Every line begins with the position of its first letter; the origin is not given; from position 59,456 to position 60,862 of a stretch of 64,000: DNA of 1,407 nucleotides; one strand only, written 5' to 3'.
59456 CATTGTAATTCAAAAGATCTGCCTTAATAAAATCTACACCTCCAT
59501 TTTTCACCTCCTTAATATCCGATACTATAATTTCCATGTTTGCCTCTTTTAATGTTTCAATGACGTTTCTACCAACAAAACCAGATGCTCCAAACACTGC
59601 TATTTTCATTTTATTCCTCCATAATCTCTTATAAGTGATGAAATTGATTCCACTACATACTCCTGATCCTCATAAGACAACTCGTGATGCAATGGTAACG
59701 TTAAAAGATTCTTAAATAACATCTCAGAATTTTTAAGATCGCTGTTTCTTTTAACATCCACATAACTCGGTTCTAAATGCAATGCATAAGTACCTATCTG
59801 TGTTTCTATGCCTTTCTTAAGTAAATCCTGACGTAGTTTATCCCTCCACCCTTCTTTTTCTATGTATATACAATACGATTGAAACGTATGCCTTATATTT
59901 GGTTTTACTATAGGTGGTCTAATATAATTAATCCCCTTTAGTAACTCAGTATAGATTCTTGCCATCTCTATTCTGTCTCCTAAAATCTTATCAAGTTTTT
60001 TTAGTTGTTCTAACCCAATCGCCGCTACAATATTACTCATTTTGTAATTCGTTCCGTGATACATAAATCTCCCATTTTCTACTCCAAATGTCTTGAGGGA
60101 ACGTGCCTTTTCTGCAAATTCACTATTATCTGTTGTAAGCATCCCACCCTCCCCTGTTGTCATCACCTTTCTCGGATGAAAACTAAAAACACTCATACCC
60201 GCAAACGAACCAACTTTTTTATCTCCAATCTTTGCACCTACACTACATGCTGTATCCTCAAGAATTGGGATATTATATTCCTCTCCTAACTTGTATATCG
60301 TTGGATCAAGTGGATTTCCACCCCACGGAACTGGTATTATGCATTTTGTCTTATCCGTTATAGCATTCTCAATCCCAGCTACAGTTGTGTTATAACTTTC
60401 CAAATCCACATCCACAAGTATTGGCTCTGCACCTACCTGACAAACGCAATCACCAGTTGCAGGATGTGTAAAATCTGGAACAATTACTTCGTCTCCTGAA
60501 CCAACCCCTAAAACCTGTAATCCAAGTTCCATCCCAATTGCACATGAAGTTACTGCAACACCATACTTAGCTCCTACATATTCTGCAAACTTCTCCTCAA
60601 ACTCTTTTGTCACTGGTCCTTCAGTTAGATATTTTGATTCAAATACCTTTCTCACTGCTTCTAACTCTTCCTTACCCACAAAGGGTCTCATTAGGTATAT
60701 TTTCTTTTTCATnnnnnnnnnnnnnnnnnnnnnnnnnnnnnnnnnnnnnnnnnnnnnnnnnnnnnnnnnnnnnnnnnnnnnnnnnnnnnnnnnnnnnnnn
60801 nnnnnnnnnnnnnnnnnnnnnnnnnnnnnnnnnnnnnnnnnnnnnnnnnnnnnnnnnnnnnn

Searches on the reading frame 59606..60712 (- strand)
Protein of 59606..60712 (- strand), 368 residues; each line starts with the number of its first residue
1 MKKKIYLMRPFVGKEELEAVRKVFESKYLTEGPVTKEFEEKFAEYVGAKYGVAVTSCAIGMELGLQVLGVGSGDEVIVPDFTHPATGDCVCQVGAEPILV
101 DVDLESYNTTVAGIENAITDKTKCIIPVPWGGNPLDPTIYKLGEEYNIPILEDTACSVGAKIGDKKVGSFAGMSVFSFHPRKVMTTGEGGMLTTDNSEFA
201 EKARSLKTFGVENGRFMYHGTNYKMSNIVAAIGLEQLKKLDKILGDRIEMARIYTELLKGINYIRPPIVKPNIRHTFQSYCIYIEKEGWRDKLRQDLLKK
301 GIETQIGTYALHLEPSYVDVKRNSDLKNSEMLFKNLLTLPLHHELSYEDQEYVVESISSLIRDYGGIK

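Call 11: search_protein_families(library=pfam, proteins=[window:59606-60712:-], max_evalue=0.001)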
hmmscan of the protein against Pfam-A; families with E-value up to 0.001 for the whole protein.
window:59606-60712:- (368 aa): 2 families
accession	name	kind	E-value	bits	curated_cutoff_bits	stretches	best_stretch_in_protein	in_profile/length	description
PF01041.23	DegT_DnrJ_EryC1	-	2.9e-101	339.7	19.8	1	13-357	4-359/360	DegT/DnrJ/EryC1/StrS aminotransferase family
PF00155.27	Aminotran_1_2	-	8e-07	29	19.7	1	33-126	42-151/361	Aminotransferase class I and II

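Call 38: find_encoding_contigs(protein=window:59606-60712:-, flank=10000, max_places=4)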
Protein window:59606-60712:- (368 aa): 4 contigs read that carry it; 2 places shown.
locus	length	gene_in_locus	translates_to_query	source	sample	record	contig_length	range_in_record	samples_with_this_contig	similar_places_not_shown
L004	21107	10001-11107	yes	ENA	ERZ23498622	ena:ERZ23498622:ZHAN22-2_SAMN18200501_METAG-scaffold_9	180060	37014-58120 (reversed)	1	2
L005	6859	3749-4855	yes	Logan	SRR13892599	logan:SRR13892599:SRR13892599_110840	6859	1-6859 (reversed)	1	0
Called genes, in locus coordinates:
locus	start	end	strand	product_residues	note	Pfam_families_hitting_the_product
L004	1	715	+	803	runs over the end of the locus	PF02516:STT3, PF22627:AglB_core-like, PF18079:AglB_L1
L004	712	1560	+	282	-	PF03721:UDPG_MGDP_dh_N, PF00984:UDPG_MGDP_dh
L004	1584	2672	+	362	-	PF01041:DegT_DnrJ_EryC1, PF00155:Aminotran_1_2, PF00266:Aminotran_5 (weak), PF01212:Beta_elim_lyase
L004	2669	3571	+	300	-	PF01408:GFO_IDH_MocA, PF02629:CoA_binding (weak), PF02826:2-Hacid_dh_C (weak), PF03446:NAD_binding_2, PF03807:F420_oxidored (weak)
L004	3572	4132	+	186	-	PF25084:LbH_EIF2B (weak), PF00132:Hexapep, PF25087:GMPPB_C (weak), PF14602:Hexapep_2 (weak), PF00132:Hexapep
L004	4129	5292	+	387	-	PF03446:NAD_binding_2 (weak), PF03721:UDPG_MGDP_dh_N, PF00984:UDPG_MGDP_dh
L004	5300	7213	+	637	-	PF13522:GATase_6, PF12481:DUF3700 (weak), PF13537:GATase_7, PF00733:Asn_synthase, PF02540:NAD_synthase (weak)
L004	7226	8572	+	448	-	PF02310:B12-binding, PF04055:Radical_SAM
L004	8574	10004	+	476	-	PF04055:Radical_SAM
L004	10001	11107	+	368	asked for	PF00155:Aminotran_1_2 (weak), PF01041:DegT_DnrJ_EryC1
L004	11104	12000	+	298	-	PF01073:3Beta_HSD, PF01370:Epimerase, PF02719:Polysacc_synt_2, PF04321:RmlD_sub_bind, PF05368:NmrA, PF07993:NAD_binding_4 (faint), PF13460:NAD_binding_10, PF16363:GDP_Man_Dehyd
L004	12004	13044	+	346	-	PF03966:Trm112p (weak), PF13489:Methyltransf_23 (weak), PF08241:Methyltransf_11, PF08242:Methyltransf_12, PF13649:Methyltransf_25, PF13847:Methyltransf_31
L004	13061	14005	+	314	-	PF01073:3Beta_HSD, PF01370:Epimerase, PF02719:Polysacc_synt_2, PF04321:RmlD_sub_bind, PF05368:NmrA (weak), PF13460:NAD_binding_10, PF16363:GDP_Man_Dehyd, PF07993:NAD_binding_4 (weak)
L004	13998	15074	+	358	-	PF02388:FemAB (weak)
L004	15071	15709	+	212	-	PF13847:Methyltransf_31, PF08241:Methyltransf_11, PF08242:Methyltransf_12, PF13649:Methyltransf_25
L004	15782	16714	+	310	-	-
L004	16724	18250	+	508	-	-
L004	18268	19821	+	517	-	PF01943:Polysacc_synt, PF01554:MatE (weak), PF13440:Polysacc_synt_3, PF03023:MurJ, PF01554:MatE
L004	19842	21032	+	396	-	PF13439:Glyco_transf_4, PF13579:Glyco_trans_4_4, PF00534:Glycos_transf_1, PF20706:GT4-conflict (weak), PF13692:Glyco_trans_1_4, PF13524:Glyco_trans_1_2 (faint)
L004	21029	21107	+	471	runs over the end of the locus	PF04055:Radical_SAM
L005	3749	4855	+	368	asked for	PF00155:Aminotran_1_2 (weak), PF01041:DegT_DnrJ_EryC1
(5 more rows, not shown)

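Call 105: list_cluster_members(proteins=[window:59606-60712:-, window:56708-57652:-, window:30973-31872:-, window:3092-10648:-])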
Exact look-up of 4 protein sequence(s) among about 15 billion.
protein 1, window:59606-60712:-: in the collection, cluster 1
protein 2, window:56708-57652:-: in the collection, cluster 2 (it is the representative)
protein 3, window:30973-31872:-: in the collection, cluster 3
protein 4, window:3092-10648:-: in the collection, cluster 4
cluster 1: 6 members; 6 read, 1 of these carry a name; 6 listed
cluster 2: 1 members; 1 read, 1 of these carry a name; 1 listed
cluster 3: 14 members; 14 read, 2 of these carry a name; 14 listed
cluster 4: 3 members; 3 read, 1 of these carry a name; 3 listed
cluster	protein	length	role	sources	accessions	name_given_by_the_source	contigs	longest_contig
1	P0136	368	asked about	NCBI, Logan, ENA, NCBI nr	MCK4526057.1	DegT/DnrJ/EryC1/StrS family aminotransferase [candidate division WOR-3 bacterium]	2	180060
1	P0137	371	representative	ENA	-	-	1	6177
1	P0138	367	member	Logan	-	-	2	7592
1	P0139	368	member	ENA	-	-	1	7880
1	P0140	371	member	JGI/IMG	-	-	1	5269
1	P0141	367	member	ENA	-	-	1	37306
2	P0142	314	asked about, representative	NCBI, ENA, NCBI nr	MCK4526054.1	SDR family oxidoreductase [candidate division WOR-3 bacterium]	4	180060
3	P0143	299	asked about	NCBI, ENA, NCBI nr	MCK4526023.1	hypothetical protein KAW18_01525 [candidate division WOR-3 bacterium] | hypothetical protein [candidate division WOR-3 bacterium]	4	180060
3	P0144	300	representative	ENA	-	-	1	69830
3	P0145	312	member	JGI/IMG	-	hypothetical protein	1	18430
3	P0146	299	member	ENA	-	-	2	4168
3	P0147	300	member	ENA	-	-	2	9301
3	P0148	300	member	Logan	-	-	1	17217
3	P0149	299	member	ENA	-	-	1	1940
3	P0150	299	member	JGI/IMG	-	-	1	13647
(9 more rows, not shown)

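Call 106: find_homologous_proteins(query=L004:2-712:+, max_evalue=0.00001)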
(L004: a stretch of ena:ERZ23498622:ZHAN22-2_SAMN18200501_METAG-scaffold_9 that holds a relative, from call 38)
Query L004:2-712:+ (237 aa): 145 proteins with E <= 0.00001 among 326 candidates; the best 120 are listed.
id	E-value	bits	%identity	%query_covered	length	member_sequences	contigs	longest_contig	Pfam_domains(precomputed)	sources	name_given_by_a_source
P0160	4.3e-103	362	68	100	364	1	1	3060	PF22627.1,PF18079.7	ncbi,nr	ncbi:MAG: oligosaccharyl transferase, archaeosortase A system-associated, partial [Euryarchaeota arc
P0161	9.8e-95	335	63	100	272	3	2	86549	PF22627.1,PF18079.7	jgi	-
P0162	4.8e-94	332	65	100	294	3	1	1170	PF22627.1,PF18079.7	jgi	jgi:dolichyl-diphosphooligosaccharide--protein glycosyltransferase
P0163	2.1e-82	294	70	77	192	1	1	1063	PF18079.7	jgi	jgi:dolichyl-diphosphooligosaccharide--protein glycosyltransferase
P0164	3.5e-72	261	55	100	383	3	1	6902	PF22627.1,PF18079.7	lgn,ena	-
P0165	5.1e-68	247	45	92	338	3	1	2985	PF22627.1,PF18079.7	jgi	jgi:dolichyl-diphosphooligosaccharide--protein glycosyltransferase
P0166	5.5e-68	247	44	92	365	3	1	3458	PF22627.1,PF18079.7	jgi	jgi:dolichyl-diphosphooligosaccharide--protein glycosyltransferase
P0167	8.5e-66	240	45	100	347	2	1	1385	PF22627.1,PF18079.7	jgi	-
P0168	1.4e-61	226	67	65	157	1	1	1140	PF18079.7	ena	-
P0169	1.0e-53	200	40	98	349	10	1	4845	PF22627.1,PF18079.7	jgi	-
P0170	2.3e-52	196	60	47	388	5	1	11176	PF22627.1,PF18079.7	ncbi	ncbi:MAG: hypothetical protein WA977_03085 [Halobacteriota archaeon]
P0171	5.5e-52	195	65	57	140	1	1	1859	PF18079.7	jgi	jgi:dolichyl-diphosphooligosaccharide--protein glycosyltransferase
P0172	3.5e-50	189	64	45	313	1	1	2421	PF18079.7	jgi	jgi:hypothetical protein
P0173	2.0e-46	177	39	88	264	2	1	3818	PF18079.7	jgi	jgi:asparagine N-glycosylation enzyme membrane subunit Stt3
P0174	2.8e-45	173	43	68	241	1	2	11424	PF18079.7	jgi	jgi:asparagine N-glycosylation enzyme membrane subunit Stt3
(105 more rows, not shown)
